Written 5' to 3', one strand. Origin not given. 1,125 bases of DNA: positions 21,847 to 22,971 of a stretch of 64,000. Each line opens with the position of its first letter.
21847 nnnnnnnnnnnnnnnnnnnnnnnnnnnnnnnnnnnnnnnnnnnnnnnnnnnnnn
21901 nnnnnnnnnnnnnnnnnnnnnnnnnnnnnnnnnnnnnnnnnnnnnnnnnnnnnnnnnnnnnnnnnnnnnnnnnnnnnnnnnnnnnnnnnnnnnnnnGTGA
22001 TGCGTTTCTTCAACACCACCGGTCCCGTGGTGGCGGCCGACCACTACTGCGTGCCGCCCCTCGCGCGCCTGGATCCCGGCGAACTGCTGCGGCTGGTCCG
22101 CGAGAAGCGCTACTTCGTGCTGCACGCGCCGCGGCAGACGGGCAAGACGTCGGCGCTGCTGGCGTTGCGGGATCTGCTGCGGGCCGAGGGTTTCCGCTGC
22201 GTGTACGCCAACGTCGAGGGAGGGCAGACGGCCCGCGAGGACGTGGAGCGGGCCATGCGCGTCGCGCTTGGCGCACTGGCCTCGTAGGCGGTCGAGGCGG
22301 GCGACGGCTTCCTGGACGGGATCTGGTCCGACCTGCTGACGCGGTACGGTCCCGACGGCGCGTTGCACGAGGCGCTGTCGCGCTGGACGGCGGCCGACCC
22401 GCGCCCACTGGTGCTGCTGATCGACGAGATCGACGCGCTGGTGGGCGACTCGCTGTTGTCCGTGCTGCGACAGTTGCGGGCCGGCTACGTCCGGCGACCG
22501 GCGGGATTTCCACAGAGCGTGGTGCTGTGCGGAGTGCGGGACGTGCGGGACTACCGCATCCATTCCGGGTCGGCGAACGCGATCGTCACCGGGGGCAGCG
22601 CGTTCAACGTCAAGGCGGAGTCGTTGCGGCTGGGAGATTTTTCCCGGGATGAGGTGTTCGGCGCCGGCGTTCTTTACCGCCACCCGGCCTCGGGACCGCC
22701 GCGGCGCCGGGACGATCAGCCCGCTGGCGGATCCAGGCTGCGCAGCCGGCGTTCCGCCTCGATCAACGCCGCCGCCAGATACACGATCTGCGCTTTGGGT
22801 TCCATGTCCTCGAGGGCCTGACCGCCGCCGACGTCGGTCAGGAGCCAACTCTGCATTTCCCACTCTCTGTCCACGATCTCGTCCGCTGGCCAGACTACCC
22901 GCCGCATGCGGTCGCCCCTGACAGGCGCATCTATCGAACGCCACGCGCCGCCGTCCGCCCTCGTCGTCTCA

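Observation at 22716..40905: R-less, kinase-containing methylation-linked defence locus (HTH, MTase, S-like subunit, NERD/tandem-kinase/ATPase, 553-aa protein, 1871-aa nuclease/HerA-like ATPase)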

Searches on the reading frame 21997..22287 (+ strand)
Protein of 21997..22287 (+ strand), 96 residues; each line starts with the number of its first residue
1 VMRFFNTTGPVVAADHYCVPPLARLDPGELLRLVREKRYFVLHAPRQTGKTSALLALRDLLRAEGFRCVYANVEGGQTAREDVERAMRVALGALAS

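Call 23: search_protein_families(library=pfam, proteins=[window:21997-22287:+], max_evalue=0.01)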
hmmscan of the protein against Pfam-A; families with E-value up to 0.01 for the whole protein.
window:21997-22287:+ (96 aa): 2 families
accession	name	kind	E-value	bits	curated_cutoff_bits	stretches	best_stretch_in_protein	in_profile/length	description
PF13401.12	AAA_22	-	0.0062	17.3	27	1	36-82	4-50/130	AAA domain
PF13604.12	AAA_30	-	0.0084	16.3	27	1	35-72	16-53/191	AAA domain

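Call 46: search_protein_families(library=padloc, proteins=[window:21997-22287:+], max_evalue=0.001)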
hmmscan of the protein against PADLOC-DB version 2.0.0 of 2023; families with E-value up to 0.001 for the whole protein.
window:21997-22287:+ (96 aa): 0 families

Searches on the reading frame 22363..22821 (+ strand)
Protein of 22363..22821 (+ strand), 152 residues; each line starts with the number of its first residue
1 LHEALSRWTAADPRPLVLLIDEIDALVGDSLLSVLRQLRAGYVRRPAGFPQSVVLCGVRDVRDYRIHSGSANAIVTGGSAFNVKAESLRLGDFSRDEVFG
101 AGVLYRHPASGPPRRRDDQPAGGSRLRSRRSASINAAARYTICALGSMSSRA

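Call 23: search_protein_families(library=pfam, proteins=[window:22363-22821:+], max_evalue=0.01)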
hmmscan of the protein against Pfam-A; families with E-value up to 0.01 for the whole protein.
window:22363-22821:+ (152 aa): 0 families

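Call 46: search_protein_families(library=padloc, proteins=[window:22363-22821:+], max_evalue=0.001)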
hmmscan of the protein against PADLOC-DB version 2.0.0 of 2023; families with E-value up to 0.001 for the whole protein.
window:22363-22821:+ (152 aa): 0 families
